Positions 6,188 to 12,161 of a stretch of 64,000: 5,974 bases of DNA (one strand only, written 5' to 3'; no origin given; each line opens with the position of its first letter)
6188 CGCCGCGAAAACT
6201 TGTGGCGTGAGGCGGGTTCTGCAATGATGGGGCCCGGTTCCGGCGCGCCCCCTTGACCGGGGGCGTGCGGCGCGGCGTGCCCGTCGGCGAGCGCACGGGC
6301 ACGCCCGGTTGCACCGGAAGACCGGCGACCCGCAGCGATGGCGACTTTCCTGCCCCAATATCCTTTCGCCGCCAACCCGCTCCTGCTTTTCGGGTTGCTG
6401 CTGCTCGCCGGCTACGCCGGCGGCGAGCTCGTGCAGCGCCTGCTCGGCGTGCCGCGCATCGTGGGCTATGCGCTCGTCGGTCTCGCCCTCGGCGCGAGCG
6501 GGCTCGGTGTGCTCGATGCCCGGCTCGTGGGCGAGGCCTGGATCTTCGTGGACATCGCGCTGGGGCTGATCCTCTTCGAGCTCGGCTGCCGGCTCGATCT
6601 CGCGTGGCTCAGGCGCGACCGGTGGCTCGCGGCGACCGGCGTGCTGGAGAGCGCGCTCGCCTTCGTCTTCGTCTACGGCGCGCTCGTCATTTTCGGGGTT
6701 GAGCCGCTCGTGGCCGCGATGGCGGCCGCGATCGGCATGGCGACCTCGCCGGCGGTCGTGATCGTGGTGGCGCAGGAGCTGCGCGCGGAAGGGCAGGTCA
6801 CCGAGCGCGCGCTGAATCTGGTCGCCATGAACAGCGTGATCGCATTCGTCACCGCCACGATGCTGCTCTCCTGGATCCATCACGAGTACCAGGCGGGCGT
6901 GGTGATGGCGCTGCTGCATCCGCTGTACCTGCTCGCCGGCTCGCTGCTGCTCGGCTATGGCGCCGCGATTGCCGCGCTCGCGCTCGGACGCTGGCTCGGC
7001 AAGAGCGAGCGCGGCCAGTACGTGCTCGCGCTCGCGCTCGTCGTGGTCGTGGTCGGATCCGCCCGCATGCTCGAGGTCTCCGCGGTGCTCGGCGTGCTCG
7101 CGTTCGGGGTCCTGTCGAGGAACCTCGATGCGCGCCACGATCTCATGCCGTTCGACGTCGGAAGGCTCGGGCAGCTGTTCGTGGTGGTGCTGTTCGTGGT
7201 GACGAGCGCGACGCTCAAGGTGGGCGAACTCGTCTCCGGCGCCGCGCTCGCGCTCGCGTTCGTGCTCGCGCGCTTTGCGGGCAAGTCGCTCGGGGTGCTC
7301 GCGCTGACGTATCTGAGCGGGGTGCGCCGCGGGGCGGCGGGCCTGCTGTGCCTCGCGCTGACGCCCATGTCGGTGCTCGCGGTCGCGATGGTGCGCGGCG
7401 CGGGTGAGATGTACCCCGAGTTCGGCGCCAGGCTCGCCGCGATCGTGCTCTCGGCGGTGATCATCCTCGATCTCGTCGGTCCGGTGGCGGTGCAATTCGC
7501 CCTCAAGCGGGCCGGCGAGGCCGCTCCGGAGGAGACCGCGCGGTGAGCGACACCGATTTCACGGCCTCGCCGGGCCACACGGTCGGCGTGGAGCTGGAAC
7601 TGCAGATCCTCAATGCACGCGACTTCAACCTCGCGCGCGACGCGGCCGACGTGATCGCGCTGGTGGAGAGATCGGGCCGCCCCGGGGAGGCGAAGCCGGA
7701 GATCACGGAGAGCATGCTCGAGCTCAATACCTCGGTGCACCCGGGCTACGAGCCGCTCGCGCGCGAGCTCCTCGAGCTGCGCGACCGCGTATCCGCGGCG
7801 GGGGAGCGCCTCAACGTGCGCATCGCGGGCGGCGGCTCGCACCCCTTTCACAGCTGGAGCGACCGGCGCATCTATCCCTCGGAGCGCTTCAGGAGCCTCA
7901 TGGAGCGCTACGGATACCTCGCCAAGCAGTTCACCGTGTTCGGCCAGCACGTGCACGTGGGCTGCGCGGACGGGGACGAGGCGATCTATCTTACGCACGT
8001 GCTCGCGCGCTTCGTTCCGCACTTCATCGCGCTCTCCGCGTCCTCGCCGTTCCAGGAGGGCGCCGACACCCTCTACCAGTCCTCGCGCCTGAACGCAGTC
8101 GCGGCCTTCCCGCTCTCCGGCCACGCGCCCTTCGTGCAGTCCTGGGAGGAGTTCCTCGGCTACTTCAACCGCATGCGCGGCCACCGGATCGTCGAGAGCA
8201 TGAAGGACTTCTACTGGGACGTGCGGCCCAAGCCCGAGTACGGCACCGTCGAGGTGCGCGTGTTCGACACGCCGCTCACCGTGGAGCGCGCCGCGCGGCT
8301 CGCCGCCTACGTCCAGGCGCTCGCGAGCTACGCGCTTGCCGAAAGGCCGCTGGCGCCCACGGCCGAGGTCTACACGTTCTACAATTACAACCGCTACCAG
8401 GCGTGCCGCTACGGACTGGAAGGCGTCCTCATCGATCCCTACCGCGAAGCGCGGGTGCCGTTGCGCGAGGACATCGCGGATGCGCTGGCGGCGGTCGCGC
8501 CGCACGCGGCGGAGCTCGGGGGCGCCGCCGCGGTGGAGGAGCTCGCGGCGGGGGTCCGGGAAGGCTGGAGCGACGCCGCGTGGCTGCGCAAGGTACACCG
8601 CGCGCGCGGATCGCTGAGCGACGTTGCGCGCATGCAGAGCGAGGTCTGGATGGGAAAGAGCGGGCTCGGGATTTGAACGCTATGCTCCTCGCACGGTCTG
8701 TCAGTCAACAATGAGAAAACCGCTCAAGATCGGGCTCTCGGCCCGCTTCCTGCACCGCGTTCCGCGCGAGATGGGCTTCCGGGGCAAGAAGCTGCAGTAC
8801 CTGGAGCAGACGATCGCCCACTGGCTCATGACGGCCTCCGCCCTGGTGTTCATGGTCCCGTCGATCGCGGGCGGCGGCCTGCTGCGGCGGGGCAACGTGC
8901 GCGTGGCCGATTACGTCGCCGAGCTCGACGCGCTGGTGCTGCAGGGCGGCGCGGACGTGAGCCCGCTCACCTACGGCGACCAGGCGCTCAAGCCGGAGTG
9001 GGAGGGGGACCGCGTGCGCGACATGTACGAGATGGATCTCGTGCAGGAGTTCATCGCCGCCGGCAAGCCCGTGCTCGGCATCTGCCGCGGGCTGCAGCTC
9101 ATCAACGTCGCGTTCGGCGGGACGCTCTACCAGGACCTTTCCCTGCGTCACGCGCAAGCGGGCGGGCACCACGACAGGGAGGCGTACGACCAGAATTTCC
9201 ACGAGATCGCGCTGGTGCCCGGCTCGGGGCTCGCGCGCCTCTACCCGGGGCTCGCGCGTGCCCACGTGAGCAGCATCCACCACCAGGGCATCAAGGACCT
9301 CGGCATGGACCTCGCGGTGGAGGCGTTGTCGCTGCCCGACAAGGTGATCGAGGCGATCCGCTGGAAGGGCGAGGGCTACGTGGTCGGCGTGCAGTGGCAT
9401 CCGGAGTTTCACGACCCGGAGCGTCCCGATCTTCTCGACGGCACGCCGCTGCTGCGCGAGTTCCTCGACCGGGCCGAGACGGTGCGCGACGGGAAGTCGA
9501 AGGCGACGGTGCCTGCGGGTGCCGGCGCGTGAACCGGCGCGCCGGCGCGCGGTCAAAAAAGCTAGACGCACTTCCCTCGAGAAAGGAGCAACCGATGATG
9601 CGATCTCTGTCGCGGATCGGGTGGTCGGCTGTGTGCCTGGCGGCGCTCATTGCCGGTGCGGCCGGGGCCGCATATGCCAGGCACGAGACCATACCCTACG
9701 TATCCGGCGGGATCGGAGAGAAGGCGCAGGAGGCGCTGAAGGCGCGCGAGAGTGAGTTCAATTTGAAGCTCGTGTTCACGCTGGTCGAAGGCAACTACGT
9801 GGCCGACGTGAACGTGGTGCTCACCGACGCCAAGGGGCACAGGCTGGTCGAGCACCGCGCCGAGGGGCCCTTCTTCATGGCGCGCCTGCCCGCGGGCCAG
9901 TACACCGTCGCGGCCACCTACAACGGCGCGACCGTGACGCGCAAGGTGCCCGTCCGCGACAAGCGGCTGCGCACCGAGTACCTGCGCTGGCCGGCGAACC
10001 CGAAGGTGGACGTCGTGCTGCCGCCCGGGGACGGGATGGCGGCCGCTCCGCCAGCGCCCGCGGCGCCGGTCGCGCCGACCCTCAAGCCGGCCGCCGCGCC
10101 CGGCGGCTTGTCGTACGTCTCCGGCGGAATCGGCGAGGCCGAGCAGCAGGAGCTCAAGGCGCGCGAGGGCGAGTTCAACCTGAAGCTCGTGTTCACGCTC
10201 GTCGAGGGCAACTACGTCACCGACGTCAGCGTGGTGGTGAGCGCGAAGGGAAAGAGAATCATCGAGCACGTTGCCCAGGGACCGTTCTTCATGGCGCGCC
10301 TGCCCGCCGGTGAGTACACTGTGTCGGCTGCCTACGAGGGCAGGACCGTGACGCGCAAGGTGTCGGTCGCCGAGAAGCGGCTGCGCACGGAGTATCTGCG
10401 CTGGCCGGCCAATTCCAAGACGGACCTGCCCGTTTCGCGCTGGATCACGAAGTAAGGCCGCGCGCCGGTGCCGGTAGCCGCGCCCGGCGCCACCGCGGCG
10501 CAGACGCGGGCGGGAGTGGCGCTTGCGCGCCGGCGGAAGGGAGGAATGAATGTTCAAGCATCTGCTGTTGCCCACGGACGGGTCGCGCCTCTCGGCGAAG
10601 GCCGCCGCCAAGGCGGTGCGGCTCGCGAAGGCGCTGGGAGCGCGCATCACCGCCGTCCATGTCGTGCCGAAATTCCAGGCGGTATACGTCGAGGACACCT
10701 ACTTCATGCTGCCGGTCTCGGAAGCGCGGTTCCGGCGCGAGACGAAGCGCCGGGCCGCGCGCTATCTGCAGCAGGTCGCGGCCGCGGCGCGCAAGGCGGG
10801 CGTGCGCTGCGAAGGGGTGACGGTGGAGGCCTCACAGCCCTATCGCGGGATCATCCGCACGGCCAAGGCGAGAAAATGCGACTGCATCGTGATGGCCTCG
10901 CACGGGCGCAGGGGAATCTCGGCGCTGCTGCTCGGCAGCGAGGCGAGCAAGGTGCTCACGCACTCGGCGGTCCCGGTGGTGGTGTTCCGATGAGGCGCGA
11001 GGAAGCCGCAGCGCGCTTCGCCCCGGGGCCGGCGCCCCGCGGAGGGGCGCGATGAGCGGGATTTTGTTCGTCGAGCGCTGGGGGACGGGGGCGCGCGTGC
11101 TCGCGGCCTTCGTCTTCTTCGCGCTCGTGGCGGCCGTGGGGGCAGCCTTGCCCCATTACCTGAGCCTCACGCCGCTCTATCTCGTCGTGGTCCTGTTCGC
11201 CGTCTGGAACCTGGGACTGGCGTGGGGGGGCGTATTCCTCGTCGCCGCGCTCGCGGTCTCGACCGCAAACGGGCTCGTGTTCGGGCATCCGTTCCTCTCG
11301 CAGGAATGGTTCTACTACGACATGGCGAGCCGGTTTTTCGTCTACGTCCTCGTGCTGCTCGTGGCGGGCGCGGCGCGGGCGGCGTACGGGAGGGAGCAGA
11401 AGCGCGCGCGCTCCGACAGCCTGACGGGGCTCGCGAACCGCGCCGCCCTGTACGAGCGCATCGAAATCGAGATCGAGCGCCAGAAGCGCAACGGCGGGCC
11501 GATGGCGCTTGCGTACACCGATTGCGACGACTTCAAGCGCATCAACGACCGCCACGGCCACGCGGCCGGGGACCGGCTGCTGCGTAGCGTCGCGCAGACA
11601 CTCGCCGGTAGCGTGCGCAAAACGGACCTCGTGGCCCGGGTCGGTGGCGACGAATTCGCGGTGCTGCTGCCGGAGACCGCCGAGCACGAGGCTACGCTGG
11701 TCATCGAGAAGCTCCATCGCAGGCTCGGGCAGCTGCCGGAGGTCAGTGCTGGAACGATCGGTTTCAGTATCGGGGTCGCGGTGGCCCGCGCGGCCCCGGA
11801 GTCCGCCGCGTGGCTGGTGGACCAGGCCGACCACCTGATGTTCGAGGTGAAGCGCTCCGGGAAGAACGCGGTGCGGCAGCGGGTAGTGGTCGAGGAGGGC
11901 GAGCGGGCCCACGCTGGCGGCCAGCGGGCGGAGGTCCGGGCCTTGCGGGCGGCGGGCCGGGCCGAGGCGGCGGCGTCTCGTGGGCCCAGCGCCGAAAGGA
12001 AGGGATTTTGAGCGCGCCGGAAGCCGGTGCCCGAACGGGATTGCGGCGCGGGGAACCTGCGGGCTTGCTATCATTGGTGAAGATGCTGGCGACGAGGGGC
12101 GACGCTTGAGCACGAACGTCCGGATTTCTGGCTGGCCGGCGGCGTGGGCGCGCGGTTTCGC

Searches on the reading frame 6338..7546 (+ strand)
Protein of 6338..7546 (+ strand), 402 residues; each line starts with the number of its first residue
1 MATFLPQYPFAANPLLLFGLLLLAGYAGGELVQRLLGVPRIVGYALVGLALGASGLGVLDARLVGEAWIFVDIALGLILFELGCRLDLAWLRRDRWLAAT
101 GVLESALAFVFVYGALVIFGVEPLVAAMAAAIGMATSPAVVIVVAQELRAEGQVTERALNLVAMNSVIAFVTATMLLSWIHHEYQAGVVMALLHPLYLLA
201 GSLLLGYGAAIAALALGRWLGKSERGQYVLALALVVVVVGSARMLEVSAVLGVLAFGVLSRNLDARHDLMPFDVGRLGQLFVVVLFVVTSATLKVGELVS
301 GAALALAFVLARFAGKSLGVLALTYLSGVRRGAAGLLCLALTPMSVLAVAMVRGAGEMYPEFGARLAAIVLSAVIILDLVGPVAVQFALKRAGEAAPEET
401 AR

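Call 56: search_protein_families(library=pfam, proteins=[window:6338-7546:+], max_evalue=0.00001)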
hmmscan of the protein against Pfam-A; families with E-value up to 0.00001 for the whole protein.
window:6338-7546:+ (402 aa): 1 family
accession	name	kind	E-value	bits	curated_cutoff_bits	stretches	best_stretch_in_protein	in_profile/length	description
PF00999.27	Na_H_Exchanger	-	1.6e-27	96.8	26.2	1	23-389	6-373/375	Sodium/hydrogen exchanger, transmembrane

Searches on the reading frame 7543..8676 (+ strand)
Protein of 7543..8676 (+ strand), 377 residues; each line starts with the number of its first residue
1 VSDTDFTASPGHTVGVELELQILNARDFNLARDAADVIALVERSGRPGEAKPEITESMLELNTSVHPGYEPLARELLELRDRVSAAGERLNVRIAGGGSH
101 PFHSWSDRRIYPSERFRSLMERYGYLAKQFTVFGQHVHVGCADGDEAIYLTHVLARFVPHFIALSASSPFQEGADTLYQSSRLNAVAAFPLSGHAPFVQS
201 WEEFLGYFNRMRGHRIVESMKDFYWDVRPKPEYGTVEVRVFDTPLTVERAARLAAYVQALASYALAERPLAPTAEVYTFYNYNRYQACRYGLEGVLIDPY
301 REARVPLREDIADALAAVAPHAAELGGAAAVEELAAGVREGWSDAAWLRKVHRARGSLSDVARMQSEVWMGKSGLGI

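Call 56: search_protein_families(library=pfam, proteins=[window:7543-8676:+], max_evalue=0.00001)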
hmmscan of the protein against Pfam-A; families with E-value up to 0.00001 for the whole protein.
window:7543-8676:+ (377 aa): 1 family
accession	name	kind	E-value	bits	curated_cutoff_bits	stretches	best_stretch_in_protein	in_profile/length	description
PF04107.18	GCS2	-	1.2e-56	192.7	21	1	14-292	1-291/291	Glutamate-cysteine ligase family 2(GCS2)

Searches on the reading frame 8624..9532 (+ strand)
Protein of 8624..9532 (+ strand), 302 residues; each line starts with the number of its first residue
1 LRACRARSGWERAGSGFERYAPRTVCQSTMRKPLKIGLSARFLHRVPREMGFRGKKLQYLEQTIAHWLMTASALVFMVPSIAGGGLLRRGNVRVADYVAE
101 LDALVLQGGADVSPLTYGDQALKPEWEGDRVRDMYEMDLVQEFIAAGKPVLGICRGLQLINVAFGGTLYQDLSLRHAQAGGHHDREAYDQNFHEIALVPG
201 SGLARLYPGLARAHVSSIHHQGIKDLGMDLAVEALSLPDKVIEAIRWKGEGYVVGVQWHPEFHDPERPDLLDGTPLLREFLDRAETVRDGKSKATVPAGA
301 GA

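Call 56: search_protein_families(library=pfam, proteins=[window:8624-9532:+], max_evalue=0.00001)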
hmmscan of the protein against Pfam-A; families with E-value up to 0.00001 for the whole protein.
window:8624-9532:+ (302 aa): 2 families
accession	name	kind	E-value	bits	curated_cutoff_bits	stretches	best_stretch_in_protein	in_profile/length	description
PF07722.19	Peptidase_C26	-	4e-51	174.3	20.5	1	49-261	14-219/219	Peptidase C26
PF00117.34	GATase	-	1e-14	55.1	22.8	1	136-263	61-174/190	Glutamine amidotransferase class-I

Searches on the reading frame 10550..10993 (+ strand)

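Call 56: search_protein_families(library=pfam, proteins=[window:10550-10993:+], max_evalue=0.00001)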
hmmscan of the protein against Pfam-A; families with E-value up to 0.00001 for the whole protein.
window:10550-10993:+ (147 aa): 1 family
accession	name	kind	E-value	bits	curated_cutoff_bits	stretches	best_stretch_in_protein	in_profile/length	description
PF00582.32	Usp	-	5.8e-33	114.8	24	1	1-147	1-141/141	Universal stress protein family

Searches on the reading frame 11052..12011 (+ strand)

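Call 56: search_protein_families(library=pfam, proteins=[window:11052-12011:+], max_evalue=0.00001)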
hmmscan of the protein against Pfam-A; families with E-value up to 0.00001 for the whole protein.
window:11052-12011:+ (319 aa): 1 family
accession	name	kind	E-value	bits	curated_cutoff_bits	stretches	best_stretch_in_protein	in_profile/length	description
PF00990.26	GGDEF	-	1.2e-41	142.6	23.8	1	120-272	2-160/161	Diguanylate cyclase, GGDEF domain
